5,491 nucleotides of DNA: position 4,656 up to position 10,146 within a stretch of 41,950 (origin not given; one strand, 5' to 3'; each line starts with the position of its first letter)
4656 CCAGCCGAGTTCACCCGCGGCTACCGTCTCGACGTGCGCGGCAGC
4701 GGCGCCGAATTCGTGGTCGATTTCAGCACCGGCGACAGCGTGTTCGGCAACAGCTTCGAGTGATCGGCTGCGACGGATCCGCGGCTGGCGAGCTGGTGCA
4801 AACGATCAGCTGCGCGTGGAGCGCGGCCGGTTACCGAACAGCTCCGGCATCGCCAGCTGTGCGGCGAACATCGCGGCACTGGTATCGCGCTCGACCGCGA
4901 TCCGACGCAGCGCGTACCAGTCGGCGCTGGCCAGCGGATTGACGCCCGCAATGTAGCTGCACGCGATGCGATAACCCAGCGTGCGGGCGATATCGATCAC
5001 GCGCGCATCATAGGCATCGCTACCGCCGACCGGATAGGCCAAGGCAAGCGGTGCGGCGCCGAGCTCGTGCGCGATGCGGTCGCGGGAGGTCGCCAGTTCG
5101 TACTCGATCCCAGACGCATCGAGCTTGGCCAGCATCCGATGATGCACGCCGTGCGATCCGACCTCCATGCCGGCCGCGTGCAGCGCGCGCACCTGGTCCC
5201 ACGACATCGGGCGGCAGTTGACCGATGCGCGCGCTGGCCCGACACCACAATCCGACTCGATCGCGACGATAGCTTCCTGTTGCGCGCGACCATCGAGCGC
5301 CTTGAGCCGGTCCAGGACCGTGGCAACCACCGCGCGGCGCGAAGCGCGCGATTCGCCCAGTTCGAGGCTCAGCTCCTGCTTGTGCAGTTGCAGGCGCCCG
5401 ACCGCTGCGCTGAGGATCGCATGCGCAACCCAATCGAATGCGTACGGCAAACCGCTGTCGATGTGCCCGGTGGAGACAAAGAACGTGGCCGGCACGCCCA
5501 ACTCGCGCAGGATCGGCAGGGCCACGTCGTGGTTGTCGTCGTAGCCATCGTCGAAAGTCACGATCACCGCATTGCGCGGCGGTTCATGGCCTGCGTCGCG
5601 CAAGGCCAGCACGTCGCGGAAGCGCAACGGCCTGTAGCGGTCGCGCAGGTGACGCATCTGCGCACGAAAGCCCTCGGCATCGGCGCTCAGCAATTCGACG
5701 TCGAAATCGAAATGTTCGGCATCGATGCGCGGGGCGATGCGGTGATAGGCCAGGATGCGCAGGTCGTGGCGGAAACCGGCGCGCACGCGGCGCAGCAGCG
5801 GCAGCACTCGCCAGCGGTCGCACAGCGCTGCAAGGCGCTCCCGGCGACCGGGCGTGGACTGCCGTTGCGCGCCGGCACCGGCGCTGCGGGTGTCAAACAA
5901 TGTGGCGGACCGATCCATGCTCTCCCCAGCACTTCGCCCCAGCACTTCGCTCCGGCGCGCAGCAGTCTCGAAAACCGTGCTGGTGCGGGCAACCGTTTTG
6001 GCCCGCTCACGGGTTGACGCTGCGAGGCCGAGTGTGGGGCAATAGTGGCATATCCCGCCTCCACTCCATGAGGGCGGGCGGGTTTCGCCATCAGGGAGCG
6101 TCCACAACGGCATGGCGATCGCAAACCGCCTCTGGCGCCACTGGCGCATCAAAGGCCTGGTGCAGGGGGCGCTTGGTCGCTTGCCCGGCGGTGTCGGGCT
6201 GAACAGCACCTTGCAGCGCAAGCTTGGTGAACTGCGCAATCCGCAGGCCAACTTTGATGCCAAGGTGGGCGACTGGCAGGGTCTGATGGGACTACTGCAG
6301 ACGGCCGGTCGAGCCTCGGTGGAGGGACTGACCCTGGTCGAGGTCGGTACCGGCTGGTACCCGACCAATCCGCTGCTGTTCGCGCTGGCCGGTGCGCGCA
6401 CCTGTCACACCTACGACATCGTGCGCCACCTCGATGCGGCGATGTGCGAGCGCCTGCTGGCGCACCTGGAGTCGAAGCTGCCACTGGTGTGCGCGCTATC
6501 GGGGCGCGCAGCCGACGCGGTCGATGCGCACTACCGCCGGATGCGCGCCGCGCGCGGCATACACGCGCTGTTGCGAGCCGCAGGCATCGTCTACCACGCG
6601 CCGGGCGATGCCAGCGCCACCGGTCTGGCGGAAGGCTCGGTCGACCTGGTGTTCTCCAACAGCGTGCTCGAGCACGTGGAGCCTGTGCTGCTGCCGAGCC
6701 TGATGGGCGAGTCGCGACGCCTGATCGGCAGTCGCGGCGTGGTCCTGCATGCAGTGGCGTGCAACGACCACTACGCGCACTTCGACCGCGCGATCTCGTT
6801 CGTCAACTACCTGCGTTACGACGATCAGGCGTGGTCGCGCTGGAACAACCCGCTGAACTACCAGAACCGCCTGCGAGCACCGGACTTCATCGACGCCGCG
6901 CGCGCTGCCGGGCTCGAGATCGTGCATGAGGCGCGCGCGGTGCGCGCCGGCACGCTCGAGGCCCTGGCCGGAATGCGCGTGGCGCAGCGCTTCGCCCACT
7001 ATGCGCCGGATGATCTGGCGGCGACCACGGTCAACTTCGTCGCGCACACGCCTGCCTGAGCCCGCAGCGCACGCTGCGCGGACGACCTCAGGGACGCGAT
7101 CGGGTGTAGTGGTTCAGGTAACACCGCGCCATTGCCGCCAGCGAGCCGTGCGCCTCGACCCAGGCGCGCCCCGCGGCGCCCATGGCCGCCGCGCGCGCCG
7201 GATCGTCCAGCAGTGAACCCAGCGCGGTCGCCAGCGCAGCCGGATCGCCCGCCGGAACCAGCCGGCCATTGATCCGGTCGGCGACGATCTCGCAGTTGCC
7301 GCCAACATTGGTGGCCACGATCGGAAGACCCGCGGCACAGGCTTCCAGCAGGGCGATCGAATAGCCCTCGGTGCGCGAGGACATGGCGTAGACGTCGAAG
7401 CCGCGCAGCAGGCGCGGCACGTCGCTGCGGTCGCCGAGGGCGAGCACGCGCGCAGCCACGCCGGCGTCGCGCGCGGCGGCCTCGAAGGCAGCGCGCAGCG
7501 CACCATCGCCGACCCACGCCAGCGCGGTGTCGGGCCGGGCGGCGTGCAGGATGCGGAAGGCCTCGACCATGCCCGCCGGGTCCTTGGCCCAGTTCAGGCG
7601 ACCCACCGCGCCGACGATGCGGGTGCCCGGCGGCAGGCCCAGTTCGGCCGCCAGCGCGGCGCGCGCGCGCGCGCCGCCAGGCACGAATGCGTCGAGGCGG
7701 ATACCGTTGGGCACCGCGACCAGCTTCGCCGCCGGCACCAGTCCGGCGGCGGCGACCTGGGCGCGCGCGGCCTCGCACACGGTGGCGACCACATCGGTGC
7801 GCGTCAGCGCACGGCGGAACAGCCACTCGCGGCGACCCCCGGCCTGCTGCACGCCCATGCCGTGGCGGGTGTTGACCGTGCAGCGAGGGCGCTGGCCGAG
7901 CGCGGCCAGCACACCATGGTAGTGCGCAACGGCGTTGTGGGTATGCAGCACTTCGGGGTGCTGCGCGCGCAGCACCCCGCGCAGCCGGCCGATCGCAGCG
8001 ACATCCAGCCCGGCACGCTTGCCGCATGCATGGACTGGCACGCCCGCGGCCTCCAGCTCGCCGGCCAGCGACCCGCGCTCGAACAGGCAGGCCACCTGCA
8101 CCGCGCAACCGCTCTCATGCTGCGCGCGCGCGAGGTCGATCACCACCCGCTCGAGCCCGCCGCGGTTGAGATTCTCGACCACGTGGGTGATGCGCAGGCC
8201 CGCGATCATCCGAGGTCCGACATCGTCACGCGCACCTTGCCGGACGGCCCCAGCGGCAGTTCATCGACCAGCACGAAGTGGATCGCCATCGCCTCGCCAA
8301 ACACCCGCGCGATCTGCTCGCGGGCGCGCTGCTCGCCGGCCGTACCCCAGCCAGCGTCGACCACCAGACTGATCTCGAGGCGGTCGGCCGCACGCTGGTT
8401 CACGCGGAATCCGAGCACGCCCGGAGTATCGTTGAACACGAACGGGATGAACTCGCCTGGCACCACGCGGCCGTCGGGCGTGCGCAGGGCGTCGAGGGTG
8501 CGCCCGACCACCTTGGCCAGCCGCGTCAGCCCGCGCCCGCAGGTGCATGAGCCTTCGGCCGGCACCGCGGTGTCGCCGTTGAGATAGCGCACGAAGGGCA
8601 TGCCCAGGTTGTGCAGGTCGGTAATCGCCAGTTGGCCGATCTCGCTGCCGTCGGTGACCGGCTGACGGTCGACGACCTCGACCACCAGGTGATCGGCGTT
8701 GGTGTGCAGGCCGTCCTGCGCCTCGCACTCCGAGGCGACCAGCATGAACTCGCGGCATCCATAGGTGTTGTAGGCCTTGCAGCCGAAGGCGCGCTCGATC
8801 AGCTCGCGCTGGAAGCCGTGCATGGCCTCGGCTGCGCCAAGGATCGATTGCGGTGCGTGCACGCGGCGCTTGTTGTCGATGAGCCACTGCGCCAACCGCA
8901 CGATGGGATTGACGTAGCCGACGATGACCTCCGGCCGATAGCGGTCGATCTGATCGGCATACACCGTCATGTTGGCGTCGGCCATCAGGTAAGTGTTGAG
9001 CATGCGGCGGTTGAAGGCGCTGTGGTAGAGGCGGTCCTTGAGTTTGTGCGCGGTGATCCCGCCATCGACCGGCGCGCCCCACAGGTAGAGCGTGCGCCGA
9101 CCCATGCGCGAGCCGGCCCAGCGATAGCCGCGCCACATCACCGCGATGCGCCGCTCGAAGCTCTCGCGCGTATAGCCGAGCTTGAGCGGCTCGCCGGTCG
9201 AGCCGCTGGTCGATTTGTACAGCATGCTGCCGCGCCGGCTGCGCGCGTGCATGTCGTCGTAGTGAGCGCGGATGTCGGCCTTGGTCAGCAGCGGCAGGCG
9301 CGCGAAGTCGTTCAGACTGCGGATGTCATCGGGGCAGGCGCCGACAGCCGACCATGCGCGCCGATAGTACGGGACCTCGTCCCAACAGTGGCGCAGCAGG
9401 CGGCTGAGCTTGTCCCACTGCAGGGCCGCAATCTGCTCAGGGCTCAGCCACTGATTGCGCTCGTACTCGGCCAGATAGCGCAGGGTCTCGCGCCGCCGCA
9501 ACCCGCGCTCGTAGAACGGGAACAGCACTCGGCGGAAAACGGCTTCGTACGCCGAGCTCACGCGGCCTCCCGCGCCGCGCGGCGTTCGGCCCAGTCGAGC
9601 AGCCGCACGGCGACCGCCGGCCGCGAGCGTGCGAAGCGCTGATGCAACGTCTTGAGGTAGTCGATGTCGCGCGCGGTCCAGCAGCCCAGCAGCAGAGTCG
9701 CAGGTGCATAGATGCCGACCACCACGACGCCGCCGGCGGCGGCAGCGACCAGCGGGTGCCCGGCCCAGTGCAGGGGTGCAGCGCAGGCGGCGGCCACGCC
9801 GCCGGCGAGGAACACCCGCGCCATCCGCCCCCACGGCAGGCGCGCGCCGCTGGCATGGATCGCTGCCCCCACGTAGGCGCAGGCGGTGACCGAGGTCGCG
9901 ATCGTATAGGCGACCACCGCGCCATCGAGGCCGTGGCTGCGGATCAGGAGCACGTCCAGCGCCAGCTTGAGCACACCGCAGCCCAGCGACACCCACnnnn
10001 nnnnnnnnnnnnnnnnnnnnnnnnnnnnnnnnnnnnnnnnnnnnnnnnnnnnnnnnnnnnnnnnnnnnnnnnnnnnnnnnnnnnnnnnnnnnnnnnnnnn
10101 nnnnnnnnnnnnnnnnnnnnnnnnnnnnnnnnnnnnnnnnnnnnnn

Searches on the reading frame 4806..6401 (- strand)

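Call 8: search_protein_families(library=ncbifam, proteins=[window:4806-6401:-], max_evalue=0.0001)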
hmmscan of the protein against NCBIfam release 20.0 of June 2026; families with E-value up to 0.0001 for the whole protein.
window:4806-6401:- (531 aa): 6 families
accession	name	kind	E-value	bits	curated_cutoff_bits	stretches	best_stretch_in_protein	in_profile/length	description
TIGR03938.2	deacetyl_PgaB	equivalog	1.1e-20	73.5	321.9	1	214-315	3-102/621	poly-beta-1,6-N-acetyl-D-glucosamine N-deacetylase PgaB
TIGR02764.1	spore_ybaN_pdaB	equivalog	1.1e-10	41.6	237.4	1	402-479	49-123/191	polysaccharide deacetylase family sporulation protein PdaB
TIGR03933.1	PIA_icaB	equivalog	4e-09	36.4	248.35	1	236-316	31-111/245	intercellular adhesin biosynthesis polysaccharide N-deacetylase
NF011177.0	PRK14582.1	equivalog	6.2e-09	34.7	923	1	228-309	57-139/671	poly-beta-1,6-N-acetyl-D-glucosamine N-deacetylase PgaB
NF011176.0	PRK14581.1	equivalog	1.7e-08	33.1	1091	1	216-315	51-145/673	poly-beta-1,6-N-acetyl-D-glucosamine N-deacetylase PgaB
TIGR02884.1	spore_pdaA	equivalog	6.2e-07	29.3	298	0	278-315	38-76/224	delta-lactam-biosynthetic de-N-acetylase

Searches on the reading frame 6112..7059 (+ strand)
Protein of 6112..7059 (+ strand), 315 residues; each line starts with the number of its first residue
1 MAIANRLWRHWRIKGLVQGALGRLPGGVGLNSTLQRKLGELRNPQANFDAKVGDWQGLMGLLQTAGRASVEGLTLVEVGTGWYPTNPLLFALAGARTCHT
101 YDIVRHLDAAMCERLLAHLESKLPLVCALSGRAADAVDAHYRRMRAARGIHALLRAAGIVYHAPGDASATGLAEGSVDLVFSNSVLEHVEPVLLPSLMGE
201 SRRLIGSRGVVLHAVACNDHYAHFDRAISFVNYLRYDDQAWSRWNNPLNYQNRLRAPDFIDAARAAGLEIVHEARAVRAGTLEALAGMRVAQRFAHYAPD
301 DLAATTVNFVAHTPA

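Call 8: search_protein_families(library=ncbifam, proteins=[window:6112-7059:+], max_evalue=0.0001)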
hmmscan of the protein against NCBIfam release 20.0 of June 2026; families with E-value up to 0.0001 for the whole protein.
window:6112-7059:+ (315 aa): 0 families

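Call 65: search_protein_families(library=pfam, proteins=[window:6112-7059:+], max_evalue=0.1)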
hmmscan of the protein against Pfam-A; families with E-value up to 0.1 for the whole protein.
window:6112-7059:+ (315 aa): 4 families
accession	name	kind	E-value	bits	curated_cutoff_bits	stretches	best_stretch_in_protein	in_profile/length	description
PF13489.12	Methyltransf_23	-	9e-06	25.9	27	1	69-273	20-164/164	Methyltransferase domain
PF08241.18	Methyltransf_11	-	0.00018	22.6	21.2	1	162-211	46-93/95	Methyltransferase domain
PF13649.12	Methyltransf_25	-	0.033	15.3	27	0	159-206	47-94/97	Methyltransferase domain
PF08242.18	Methyltransf_12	-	0.073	14.2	30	0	134-210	23-97/98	Methyltransferase domain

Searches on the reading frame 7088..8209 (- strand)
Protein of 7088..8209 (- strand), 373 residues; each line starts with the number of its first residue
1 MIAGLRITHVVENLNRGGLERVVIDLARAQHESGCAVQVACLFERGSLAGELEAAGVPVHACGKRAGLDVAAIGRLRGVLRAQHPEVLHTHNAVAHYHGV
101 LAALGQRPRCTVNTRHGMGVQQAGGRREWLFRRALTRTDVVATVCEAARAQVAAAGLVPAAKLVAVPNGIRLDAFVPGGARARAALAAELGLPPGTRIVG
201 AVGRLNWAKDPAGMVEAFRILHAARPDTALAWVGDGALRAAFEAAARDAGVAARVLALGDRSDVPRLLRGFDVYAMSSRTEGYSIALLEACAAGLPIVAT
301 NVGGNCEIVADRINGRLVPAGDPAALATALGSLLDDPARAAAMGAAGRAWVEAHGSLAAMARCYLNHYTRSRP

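Call 8: search_protein_families(library=ncbifam, proteins=[window:7088-8209:-], max_evalue=0.0001)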
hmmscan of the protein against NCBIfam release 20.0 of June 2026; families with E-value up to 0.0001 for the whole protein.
window:7088-8209:- (373 aa): 34 families (the best 25 are shown)
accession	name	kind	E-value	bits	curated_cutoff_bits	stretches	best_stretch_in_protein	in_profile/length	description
TIGR03088.1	stp2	hypoth_equivalog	8.7e-66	222.5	409.05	1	6-370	3-372/374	TIGR03088 family PEP-CTERM/XrtA system glycosyltransferase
TIGR04063.1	stp3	hypoth_equivalog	2e-30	106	442.05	1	117-370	133-394/397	TIGR04063 family PEP-CTERM/XrtA system glycosyltransferase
TIGR03999.1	thiol_BshA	equivalog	2.7e-30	105.6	273.7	1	69-370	69-372/375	N-acetyl-alpha-D-glucosaminyl L-malate synthase BshA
NF041876.1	EPS_EpsE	equivalog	3.3e-27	95.7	400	1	199-361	217-386/389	exopolysaccharide biosynthesis GT4 family glycosyltransferase EpsE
TIGR04047.1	MSMEG_0565_glyc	hypoth_equivalog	8.2e-23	81.1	259.85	1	16-369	12-372/373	MSMEG_0565 family glycosyltransferase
TIGR03449.1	mycothiol_MshA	equivalog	8.6e-22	77.6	462.5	1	160-368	187-400/406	D-inositol-3-phosphate glycosyltransferase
TIGR02149.1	glgA_Coryne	subfamily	1.4e-21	77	302.4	1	85-368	84-387/391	glycogen synthase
NF011726.0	PRK15179.1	equivalog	1.2e-19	70.1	733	1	73-365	389-688/694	Vi polysaccharide biosynthesis protein TviE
NF038229.1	Glyco4_Geo_Pelo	equivalog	2.2e-16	59.8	400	1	67-368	38-333/338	GPMC system family 4 glycosyltransferase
NF047684.1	TeichurnBiosyTuaC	equivalog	5.3e-16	58.5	550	1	128-336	155-354/391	teichuronic acid biosynthesis protein TuaC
NF038011.1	PelF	equivalog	1.2e-14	54.3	100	1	135-367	255-488/489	GT4 family glycosyltransferase PelF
NF053787.1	GlcN_PG_synth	equivalog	1.5e-14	53.7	480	1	132-370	138-358/361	N-acetylglucosaminyl phosphatidylglycerol synthase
TIGR02472.1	sucr_P_syn_N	equivalog_domain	1.9e-14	53.4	576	1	273-367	343-437/439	sucrose-phosphate synthase, putative, glycosyltransferase domain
TIGR04157.1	glyco_rSAM_CFB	subfamily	5e-13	48.8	400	1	135-363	167-401/406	TIGR04157 family glycosyltransferase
NF012034.0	PRK15490.1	equivalog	1.6e-12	46.6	813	1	199-318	401-520/578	Vi polysaccharide biosynthesis glycosyltransferase TviE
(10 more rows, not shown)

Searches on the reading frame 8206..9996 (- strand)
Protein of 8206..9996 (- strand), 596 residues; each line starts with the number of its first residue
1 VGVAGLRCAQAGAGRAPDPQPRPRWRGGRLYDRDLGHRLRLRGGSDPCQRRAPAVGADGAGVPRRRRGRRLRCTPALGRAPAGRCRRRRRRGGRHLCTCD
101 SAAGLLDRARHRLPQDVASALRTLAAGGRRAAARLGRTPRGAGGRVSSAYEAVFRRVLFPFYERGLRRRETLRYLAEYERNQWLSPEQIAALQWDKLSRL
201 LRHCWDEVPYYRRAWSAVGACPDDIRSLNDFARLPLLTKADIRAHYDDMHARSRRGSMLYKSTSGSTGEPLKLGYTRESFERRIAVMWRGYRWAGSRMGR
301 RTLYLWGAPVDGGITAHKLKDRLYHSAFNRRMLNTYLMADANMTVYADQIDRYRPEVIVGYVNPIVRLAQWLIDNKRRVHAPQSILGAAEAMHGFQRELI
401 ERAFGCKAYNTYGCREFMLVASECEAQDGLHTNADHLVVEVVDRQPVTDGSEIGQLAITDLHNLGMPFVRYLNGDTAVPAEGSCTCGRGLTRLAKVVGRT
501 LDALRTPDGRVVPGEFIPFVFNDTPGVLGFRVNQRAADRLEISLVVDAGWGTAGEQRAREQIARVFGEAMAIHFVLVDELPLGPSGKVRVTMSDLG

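Call 8: search_protein_families(library=ncbifam, proteins=[window:8206-9996:-], max_evalue=0.0001)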
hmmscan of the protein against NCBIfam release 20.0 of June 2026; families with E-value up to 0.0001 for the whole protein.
window:8206-9996:- (596 aa): 7 families
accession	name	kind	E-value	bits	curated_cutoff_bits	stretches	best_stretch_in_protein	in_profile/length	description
NF045666.1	DVU1553_fam_AMP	equivalog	5.7e-45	153.8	300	1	181-499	15-330/331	DVU_1553 family AMP-dependent CoA ligase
TIGR02155.1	PA_CoA_ligase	equivalog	2.2e-38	131.9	646.3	1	184-504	3-321/422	phenylacetate--CoA ligase PaaK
NF041878.1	paak_haloarch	equivalog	4.4e-38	131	700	1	180-569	4-396/427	phenylacetate--CoA ligase PaaK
NF053551.1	FlxY_rubin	equivalog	4.9e-35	121.1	520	2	398-533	220-355/424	flexirubin biosynthesis putative acyl-CoA ligase FlxY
TIGR03335.1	F390_ftsA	equivalog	5.1e-18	65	458.7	1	189-494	14-324/445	coenzyme F390 synthetase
TIGR02304.1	aden_form_hyp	equivalog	9.2e-16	57.8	251.9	1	321-543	154-374/430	F390 synthetase-related protein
NF041217.1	BagE_FevW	exception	2.8e-14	52.9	800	1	385-549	197-361/424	bagremycin/ferroverdin synthetase BagE/FevW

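Call 65: search_protein_families(library=pfam, proteins=[window:8206-9996:-], max_evalue=0.1)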
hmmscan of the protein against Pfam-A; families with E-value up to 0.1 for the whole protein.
window:8206-9996:- (596 aa): 0 families
